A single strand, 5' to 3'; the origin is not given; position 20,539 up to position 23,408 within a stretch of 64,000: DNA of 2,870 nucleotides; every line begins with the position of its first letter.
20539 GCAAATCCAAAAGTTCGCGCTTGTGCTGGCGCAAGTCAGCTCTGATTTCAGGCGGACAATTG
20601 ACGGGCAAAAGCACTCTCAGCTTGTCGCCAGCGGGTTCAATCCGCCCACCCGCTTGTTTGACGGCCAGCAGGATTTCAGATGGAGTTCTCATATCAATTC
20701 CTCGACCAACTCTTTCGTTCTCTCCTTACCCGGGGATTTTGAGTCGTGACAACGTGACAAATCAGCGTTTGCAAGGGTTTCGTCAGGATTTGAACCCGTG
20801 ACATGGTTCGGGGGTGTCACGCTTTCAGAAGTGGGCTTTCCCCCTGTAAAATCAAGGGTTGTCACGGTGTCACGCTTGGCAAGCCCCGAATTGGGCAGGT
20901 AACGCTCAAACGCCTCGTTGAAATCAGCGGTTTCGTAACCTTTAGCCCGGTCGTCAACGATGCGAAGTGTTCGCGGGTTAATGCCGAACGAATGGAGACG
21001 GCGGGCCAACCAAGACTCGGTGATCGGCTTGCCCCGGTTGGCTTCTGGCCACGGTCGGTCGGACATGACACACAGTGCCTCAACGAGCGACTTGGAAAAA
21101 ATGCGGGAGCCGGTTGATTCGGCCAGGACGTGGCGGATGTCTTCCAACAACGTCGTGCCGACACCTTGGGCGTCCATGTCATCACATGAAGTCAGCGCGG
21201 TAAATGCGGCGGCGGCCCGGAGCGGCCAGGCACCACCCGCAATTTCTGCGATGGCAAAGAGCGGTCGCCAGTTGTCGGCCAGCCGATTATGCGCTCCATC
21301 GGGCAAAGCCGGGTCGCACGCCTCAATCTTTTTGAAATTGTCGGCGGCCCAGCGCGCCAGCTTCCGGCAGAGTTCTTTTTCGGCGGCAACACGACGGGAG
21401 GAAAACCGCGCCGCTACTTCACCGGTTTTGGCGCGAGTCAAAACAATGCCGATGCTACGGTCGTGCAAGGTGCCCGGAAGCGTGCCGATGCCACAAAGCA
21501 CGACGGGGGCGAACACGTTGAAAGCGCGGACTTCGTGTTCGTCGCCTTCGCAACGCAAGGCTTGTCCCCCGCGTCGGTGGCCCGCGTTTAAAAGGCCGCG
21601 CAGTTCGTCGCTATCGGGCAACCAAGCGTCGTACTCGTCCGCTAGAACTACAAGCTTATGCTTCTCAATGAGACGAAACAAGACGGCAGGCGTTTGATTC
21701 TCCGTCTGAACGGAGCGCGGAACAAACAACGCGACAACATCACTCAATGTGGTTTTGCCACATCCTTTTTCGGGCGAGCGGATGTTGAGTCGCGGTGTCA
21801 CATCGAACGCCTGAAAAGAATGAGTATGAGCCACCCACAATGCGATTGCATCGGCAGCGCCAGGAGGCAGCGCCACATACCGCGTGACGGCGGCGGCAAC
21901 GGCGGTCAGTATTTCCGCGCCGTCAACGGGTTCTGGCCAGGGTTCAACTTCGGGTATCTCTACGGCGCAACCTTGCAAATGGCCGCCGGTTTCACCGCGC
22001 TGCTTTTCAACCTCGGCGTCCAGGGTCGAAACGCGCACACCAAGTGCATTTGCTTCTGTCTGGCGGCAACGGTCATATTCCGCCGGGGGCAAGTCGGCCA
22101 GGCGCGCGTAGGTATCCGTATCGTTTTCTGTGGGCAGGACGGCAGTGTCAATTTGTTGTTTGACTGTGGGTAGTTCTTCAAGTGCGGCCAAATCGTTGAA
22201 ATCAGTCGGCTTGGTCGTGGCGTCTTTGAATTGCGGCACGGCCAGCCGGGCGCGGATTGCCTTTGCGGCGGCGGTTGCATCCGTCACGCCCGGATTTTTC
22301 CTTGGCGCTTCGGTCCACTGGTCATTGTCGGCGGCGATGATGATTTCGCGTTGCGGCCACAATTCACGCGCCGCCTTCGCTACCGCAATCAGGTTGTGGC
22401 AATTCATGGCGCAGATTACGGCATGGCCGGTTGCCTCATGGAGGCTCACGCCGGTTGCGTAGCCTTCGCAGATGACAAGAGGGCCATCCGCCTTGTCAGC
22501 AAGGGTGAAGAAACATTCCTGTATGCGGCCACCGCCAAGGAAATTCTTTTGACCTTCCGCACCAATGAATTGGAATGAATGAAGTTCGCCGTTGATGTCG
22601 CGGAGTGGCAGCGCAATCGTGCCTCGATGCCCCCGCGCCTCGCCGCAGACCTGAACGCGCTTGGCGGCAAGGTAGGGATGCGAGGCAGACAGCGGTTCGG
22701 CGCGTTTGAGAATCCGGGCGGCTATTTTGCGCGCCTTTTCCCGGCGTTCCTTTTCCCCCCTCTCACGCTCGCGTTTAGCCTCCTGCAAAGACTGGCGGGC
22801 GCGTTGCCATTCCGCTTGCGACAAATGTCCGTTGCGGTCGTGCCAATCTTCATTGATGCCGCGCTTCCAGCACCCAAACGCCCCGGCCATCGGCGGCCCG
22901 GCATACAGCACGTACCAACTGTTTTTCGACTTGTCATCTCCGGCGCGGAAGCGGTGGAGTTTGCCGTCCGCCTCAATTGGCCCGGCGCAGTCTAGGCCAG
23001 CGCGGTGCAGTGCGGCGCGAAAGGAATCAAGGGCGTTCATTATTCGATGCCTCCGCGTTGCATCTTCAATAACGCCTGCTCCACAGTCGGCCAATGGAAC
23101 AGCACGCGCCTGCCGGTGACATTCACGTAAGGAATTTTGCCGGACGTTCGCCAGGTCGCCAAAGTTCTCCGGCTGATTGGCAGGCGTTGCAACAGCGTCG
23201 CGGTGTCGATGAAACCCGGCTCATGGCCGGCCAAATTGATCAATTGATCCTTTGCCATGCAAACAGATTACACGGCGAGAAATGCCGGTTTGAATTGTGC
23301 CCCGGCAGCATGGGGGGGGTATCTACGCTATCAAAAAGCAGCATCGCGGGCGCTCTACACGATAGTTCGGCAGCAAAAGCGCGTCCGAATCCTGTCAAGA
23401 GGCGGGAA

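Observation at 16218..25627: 9.3-kb integrative element in tRNA-Leu(UAG) with an int / xis-HTH / Toprim-primase core (satellite or P4-like architecture)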

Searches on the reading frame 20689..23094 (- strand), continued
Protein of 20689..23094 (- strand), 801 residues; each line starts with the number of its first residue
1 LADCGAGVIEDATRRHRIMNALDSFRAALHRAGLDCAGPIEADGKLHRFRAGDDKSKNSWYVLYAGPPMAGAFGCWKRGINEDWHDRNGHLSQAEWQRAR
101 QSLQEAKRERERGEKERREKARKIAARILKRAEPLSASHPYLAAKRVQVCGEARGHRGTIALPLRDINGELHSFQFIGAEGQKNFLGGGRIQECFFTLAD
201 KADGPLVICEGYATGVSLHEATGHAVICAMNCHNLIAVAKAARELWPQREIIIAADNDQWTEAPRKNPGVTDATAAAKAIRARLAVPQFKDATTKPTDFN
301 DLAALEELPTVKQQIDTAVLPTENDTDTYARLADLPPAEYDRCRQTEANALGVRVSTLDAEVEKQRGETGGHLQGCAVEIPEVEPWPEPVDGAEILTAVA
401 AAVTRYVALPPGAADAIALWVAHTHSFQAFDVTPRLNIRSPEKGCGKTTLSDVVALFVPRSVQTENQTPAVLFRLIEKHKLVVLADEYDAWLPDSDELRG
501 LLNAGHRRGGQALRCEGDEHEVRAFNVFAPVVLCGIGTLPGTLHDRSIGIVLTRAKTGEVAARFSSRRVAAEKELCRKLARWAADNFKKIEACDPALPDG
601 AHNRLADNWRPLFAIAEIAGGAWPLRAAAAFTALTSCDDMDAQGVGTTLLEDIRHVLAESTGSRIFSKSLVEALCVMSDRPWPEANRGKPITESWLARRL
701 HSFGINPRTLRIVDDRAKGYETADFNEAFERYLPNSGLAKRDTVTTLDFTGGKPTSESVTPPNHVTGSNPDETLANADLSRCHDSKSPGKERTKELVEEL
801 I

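Call 79: search_dna_similar(query=window:20689-23040:-, collection=phages, mode=protein, max_rows=12)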
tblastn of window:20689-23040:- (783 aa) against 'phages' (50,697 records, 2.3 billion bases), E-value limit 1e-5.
Records with a match: 102; places in all: 102; records where one place covers at least 80% of the query: 0.
Best place of each record, by identity: <60% 102.
By first word of the organism name: Vibrio 18; Pseudomonas 13; Xanthomonas 10; Escherichia 10; Moraxella 8; Enterobacter 4; Caudoviricetes 4; Serratia 3; Enterobacteria 3; Achromobacter 2; and 19 more.
By host as written in the record: - 14; Xanthomonas campestris pv. campestris GBBC 1419 8; Moraxella catarrhalis 8; Vibrio lentus 7; Escherichia coli 7; Vibrio splendidus 3; Pseudomonas aeruginosa 2; Achromobacter sp. 2; and 42 more.
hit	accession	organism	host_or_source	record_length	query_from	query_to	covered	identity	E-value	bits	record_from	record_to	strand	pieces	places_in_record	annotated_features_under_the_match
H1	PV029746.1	Pseudomonas phage Phipami28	Pseudomonas aeruginosa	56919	373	715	44%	39.0%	5e-53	206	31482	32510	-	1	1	hypothetical protein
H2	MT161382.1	Xanthomonas phage FoX2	Xanthomonas campestris pv. campestris ...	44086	4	297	38%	37.0%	1e-32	142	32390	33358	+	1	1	putative DNA primase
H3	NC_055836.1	Xanthomonas phage FoX2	Xanthomonas campestris pv. campestris ...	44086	4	297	38%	37.0%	1e-32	142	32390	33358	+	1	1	DNA primase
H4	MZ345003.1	Xanthomonas phage M29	Xanthomonas campestris pv. campestris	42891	4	297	38%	36.7%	2e-31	139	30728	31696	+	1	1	primase/helicase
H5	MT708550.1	Achromobacter phage Mano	Achromobacter sp.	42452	4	316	40%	33.9%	3e-35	150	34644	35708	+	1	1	DNA primase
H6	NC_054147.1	Achromobacter phage Mano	Achromobacter sp.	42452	4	316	40%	33.9%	3e-35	150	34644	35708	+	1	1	DNA primase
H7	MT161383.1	Xanthomonas phage FoX3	Xanthomonas campestris pv. campestris ...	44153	4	297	38%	35.9%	2e-31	138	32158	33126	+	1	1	DNA primase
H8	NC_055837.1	Xanthomonas phage FoX3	Xanthomonas campestris pv. campestris ...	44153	4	297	38%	35.9%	2e-31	138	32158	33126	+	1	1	DNA primase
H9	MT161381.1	Xanthomonas phage FoX1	Xanthomonas campestris pv. campestris ...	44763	4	297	38%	35.9%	4e-31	137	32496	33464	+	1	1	DNA primase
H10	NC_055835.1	Xanthomonas phage FoX1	Xanthomonas campestris pv. campestris ...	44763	4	297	38%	35.9%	4e-31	137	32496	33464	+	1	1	DNA primase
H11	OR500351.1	Xanthomonas phage Murka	Xanthomonas campestris pv. campestris ...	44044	4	297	38%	35.9%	1e-30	136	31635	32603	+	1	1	DNA primase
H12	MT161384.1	Xanthomonas phage FoX5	Xanthomonas campestris pv. campestris ...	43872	4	297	38%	35.9%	1e-30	136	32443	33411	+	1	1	DNA primase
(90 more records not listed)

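Call 80: search_dna_similar(query=window:20689-23040:-, collection=plasmids, mode=protein, max_rows=12)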
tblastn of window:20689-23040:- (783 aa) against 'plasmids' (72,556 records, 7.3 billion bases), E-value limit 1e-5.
Records with a match: 4073; places in all: 4110; records where one place covers at least 80% of the query: 0.
Best place of each record, by identity: <60% 4073.
By first word of the organism name: Escherichia 1468; Klebsiella 937; Salmonella 456; Enterobacter 188; Campylobacter 141; Serratia 130; Shigella 113; uncultured 88; Citrobacter 87; Pseudomonas 63; and 96 more.
By predicted mobility (MOB-suite, as given by PLSDB): conjugative 3651; mobilizable 228; non-mobilizable 194.
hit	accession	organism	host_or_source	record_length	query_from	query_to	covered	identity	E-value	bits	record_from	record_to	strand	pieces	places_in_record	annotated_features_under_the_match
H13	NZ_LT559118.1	Nonomuraea gerenzanensis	-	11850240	374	716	44%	36.6%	4e-35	152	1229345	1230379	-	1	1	none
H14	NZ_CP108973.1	Streptomyces longwoodensis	-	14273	373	714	44%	34.3%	6e-37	157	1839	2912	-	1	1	DUF3631 domain-containing protein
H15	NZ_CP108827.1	Streptomyces sp. NBC_00859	-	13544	373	714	44%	33.7%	5e-34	148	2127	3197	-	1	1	DUF3631 domain-containing protein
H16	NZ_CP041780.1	Burkholderia sp. MS455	single cell,soybean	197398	4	304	38%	36.7%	1e-26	125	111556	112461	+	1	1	LPD7 domain-containing protein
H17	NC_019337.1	Acetobacter pasteurianus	-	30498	2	303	39%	34.1%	2e-20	105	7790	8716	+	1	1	mobF: MobF family relaxase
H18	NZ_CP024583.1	Roseomonas sp. FDAARGOS_362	Homo sapiens,peripheral Blood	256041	11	285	35%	37.1%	5e-19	100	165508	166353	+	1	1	mobF: MobF family relaxase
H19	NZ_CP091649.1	Burkholderia aenigmatica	-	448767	4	298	38%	34.2%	1e-24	119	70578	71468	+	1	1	DUF5710 domain-containing protein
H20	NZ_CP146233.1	Pararoseomonas sp. SCSIO 73927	sediment,marine sediment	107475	11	301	37%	34.4%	9e-21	106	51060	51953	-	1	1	mobF: MobF family relaxase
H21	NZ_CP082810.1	Burkholderia contaminans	Homo sapiens,Swab from tracheostomic ...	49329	4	298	38%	33.9%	7e-25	119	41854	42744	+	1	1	DUF5710 domain-containing protein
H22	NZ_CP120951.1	Burkholderia contaminans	Homo sapiens,Whole organism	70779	4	298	38%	33.9%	7e-25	119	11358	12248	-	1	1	DUF5710 domain-containing protein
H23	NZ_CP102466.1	Burkholderia contaminans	Homo sapiens,pure culture,sputum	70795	4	298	38%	33.9%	7e-25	119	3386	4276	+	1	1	DUF5710 domain-containing protein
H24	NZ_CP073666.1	Burkholderia contaminans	Homo sapiens,blood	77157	4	298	38%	33.9%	7e-25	119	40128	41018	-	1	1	DUF5710 domain-containing protein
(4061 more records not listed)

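Call 92: find_related_loci(query=A7, collection=viral_contigs, flank=10000)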
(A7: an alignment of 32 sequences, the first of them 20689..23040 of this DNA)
Query A7 (783 aa) in viral_contigs; peptide patterns used: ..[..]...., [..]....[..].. (x = any residue, [..] = any of these).
65 stretches matched a pattern; 16 encode a relative of the query (tblastn E <= 1e-3); 16 distinct loci.
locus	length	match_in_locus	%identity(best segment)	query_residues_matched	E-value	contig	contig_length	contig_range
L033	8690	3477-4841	46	313-753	3e-110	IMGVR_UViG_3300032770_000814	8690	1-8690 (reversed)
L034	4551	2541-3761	37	313-715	5e-69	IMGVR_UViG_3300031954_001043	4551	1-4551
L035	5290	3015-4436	36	313-761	1e-68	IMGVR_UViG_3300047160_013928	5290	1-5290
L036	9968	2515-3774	37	323-728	2e-58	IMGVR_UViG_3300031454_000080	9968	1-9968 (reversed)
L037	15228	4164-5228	36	374-719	3e-54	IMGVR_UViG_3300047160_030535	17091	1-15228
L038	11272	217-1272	34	375-715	3e-52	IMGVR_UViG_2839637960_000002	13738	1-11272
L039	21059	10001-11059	37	372-716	5e-52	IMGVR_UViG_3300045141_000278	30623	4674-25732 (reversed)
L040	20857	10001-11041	37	374-716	2e-51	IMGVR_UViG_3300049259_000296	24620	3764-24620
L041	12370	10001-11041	36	374-716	1e-50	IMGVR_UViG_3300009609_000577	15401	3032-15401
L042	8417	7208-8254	39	371-718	4e-50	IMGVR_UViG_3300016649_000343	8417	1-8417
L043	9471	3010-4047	40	376-718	3e-49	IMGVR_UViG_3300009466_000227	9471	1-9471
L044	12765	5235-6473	34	313-715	6e-49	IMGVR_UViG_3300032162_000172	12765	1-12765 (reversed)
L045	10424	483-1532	35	374-715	4e-48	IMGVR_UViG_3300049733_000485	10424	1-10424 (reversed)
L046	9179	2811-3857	36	376-714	4e-44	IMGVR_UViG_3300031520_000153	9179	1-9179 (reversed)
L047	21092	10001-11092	36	356-716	3e-50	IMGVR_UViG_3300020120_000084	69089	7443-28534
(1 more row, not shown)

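Call 97: search_protein_families(library=pfam, proteins=[L033:182-1225:+, L033:1102-1641:+, L033:1737-2024:+, L033:2064-4955:+, L033:5113-5475:+, L033:5390-6895:+, L033:6949-7317:-, L033:7360-7764:-, L033:7495-8166:+], max_evalue=0.001)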
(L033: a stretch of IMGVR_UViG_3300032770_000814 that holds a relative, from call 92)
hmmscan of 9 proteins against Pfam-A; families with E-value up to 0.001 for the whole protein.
L033:182-1225:+ (347 aa): 1 family
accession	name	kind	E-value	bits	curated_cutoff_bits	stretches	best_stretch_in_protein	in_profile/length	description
PF00589.27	Phage_integrase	-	3.4e-25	89.2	27.1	1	182-336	2-170/172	Phage integrase family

L033:1102-1641:+ (179 aa): 0 families

L033:1737-2024:+ (95 aa): 0 families

L033:2064-4955:+ (963 aa): 1 family
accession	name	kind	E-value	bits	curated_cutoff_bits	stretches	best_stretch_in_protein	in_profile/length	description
PF12307.13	DUF3631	-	4.8e-44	151.1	24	1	697-878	4-182/182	Protein of unknown function (DUF3631)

L033:5113-5475:+ (120 aa): 0 families

L033:5390-6895:+ (501 aa): 2 families
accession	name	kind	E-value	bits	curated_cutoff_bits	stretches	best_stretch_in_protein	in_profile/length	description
PF03237.21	Terminase_6N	-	1.3e-10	41.8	22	1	66-294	2-213/215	Terminase large subunit, T4likevirus-type, N-terminal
PF17289.8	Terminase_6C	-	3.4e-08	34.1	22.6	1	310-463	2-149/155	Terminase RNaseH-like domain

L033:6949-7317:- (122 aa): 1 family
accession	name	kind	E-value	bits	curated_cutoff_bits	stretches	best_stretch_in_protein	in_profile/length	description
PF16747.10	Adhesin_E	-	2.6e-25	89.2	23.7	1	19-121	1-109/109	Surface-adhesin protein E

L033:7360-7764:- (134 aa): 0 families

L033:7495-8166:+ (223 aa): 3 families
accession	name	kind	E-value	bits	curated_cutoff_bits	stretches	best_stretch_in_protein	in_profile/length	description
PF00239.26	Resolvase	-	1.6e-30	106.6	23.3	1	9-146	2-145/145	Resolvase, N terminal domain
PF20552.4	HTH_62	-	0.00071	20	27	0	177-217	31-71/72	Recombinase-like helix-turn-helix domain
PF07508.19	Recombinase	-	0.00097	19.8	21.1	0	167-220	4-56/102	Recombinase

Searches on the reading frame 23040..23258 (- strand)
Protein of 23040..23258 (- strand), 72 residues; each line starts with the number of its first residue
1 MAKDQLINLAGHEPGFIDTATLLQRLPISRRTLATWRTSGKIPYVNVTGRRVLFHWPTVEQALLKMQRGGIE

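Call 6: search_protein_families(library=pfam, proteins=[window:23040-23258:-], max_evalue=0.01)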
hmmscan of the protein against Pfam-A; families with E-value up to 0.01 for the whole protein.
window:23040-23258:- (72 aa): 1 family
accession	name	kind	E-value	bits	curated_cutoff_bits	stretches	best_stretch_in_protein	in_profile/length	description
PF12728.13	HTH_17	-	2.4e-05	24.9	27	1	24-55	9-39/51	Helix-turn-helix domain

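Call 9: search_protein_families(library=ncbifam, proteins=[window:23040-23258:-], max_evalue=0.01)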
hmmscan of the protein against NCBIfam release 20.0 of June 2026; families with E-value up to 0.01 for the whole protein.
window:23040-23258:- (72 aa): 1 family
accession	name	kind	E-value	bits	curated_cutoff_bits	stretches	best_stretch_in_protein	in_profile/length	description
TIGR01764.1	excise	domain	0.0008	19.7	28.8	1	25-63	10-47/49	excisionase family DNA-binding protein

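Call 10: search_protein_families(library=phrogs, proteins=[window:23040-23258:-], max_evalue=0.01)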
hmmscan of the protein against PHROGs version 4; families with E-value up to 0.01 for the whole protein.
window:23040-23258:- (72 aa): 2 families
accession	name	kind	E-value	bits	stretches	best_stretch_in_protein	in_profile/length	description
phrog_66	-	integration and excision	0.00013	22.8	1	12-55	89-132/412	excisionase and transcriptional regulator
phrog_7735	-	integration and excision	0.0059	18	1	18-63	7-50/99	excisionase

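Call 11: search_protein_families(library=padloc, proteins=[window:23040-23258:-], max_evalue=0.01)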
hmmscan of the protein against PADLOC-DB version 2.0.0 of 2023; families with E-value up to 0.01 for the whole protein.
window:23040-23258:- (72 aa): 1 family
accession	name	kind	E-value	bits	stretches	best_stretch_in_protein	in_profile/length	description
PDLC04133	mad1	-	0.0059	14.9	1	21-65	10-53/60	mads_1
